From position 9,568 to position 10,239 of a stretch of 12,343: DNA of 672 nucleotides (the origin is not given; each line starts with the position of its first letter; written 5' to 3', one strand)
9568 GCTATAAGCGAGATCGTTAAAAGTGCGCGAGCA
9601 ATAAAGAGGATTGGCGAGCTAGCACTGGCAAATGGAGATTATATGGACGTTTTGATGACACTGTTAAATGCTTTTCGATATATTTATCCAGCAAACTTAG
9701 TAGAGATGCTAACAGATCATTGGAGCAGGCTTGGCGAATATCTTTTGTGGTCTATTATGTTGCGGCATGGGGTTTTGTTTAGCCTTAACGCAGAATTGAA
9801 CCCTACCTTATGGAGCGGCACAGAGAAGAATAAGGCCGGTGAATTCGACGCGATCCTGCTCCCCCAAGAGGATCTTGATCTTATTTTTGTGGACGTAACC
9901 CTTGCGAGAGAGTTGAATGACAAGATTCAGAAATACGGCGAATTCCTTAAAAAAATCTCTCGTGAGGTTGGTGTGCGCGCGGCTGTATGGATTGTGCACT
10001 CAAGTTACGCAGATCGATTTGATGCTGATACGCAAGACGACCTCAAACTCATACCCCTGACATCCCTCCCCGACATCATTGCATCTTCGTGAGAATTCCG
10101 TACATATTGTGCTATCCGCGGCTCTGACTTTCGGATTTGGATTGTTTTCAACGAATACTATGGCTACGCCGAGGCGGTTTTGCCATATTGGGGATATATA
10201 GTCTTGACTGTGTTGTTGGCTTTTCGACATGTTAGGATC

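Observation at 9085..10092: Orphan 335-aa protein coupled to the type III operon: helical domain plus nuclease-like core with D..DxT instead of D..ExK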

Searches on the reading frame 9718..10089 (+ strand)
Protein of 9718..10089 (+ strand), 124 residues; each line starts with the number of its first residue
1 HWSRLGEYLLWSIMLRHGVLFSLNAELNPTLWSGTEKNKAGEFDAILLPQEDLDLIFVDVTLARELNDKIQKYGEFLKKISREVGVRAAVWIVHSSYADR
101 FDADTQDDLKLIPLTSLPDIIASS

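Call 45: find_homologous_proteins(query=A4, max_evalue=10)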
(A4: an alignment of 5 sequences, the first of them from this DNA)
Query A4 (5 sequences) (124 aa, profile of the alignment): 4 proteins with E <= 10 among 664 candidates.
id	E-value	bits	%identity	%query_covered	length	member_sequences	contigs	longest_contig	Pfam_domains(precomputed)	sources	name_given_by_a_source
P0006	1.3e-46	175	37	80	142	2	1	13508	-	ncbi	-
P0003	3.1e-38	148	43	86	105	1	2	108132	-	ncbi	ncbi:MAG: hypothetical protein QXI81_01510, partial [Nitrososphaerota archaeon]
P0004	1.5e-35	139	36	61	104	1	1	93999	-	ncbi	-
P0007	1.6e-24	104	40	48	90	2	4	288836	-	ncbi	ncbi:MAG: hypothetical protein QXW60_06680 [Nitrososphaerota archaeon]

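Call 47: find_encoding_contigs(protein=P0006, flank=10000)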
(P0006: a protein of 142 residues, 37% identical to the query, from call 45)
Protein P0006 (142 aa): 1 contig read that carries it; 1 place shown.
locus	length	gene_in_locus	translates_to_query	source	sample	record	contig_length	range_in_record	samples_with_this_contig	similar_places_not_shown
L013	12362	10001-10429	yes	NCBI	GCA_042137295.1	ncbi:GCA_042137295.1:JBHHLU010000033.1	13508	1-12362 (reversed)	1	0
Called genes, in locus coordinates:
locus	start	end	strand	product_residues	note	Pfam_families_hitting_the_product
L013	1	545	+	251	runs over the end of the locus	PF09623:Cas_NE0113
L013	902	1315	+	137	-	-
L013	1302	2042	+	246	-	PF03787:RAMPs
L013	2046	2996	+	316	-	PF03787:RAMPs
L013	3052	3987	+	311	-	-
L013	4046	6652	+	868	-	PF22335:Cas10-Cmr2_palm2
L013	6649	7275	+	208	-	PF03787:RAMPs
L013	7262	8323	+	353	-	-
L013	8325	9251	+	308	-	PF03787:RAMPs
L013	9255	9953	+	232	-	-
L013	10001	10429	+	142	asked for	-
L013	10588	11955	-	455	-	PF09455:Csx1_HEPN (faint)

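Call 48: find_encoding_contigs(protein=P0007, flank=10000)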
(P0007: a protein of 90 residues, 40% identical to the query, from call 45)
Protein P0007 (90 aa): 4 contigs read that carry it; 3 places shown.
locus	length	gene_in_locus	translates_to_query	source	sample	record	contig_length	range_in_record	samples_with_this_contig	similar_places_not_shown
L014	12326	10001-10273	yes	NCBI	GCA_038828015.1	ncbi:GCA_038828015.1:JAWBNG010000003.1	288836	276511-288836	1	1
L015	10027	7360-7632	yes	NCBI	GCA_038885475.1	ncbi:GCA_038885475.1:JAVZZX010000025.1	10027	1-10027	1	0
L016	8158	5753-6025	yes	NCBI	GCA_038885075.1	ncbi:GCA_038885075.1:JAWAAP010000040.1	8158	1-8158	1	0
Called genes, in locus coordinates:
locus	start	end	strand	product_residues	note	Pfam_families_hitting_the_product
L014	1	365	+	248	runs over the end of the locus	PF09623:Cas_NE0113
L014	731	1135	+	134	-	-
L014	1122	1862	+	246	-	PF03787:RAMPs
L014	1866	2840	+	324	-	PF03787:RAMPs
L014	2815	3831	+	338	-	-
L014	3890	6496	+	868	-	PF22335:Cas10-Cmr2_palm2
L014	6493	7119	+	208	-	PF03787:RAMPs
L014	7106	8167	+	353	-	-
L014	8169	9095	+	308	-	PF03787:RAMPs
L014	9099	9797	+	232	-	-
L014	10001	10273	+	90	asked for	-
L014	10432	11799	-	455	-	PF09455:Csx1_HEPN (faint)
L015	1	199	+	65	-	?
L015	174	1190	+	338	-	-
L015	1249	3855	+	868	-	PF22335:Cas10-Cmr2_palm2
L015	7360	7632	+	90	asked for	-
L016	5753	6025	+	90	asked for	-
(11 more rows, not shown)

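Call 79: search_solved_structures(query=A4, max_evalue=10, show_alignments=5)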
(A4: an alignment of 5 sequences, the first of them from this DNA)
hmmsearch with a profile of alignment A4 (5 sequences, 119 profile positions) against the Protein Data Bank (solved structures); distinct sequences matched with E-value up to 10: 0.

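Call 80: search_protein_families(library=pfam, proteins=[window:9718-10089:+], max_evalue=10)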
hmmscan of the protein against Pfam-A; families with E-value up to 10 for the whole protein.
seq(124 aa): 1 family
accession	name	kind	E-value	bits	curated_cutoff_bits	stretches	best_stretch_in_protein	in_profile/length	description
PF14535.12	AMP-binding_C_2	-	0.22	12.3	25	1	40-100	20-84/96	AMP-binding enzyme C-terminal domain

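Call 103: search_solved_structures(query=A6, max_evalue=10, show_alignments=5)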
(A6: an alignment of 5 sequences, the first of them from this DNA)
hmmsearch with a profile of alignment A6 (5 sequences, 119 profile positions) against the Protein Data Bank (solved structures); distinct sequences matched with E-value up to 10: 1.
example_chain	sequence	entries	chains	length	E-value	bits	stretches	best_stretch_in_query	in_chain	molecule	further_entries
6sce_A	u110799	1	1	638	4.1e-23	84.9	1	4-118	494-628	Uncharacterized protein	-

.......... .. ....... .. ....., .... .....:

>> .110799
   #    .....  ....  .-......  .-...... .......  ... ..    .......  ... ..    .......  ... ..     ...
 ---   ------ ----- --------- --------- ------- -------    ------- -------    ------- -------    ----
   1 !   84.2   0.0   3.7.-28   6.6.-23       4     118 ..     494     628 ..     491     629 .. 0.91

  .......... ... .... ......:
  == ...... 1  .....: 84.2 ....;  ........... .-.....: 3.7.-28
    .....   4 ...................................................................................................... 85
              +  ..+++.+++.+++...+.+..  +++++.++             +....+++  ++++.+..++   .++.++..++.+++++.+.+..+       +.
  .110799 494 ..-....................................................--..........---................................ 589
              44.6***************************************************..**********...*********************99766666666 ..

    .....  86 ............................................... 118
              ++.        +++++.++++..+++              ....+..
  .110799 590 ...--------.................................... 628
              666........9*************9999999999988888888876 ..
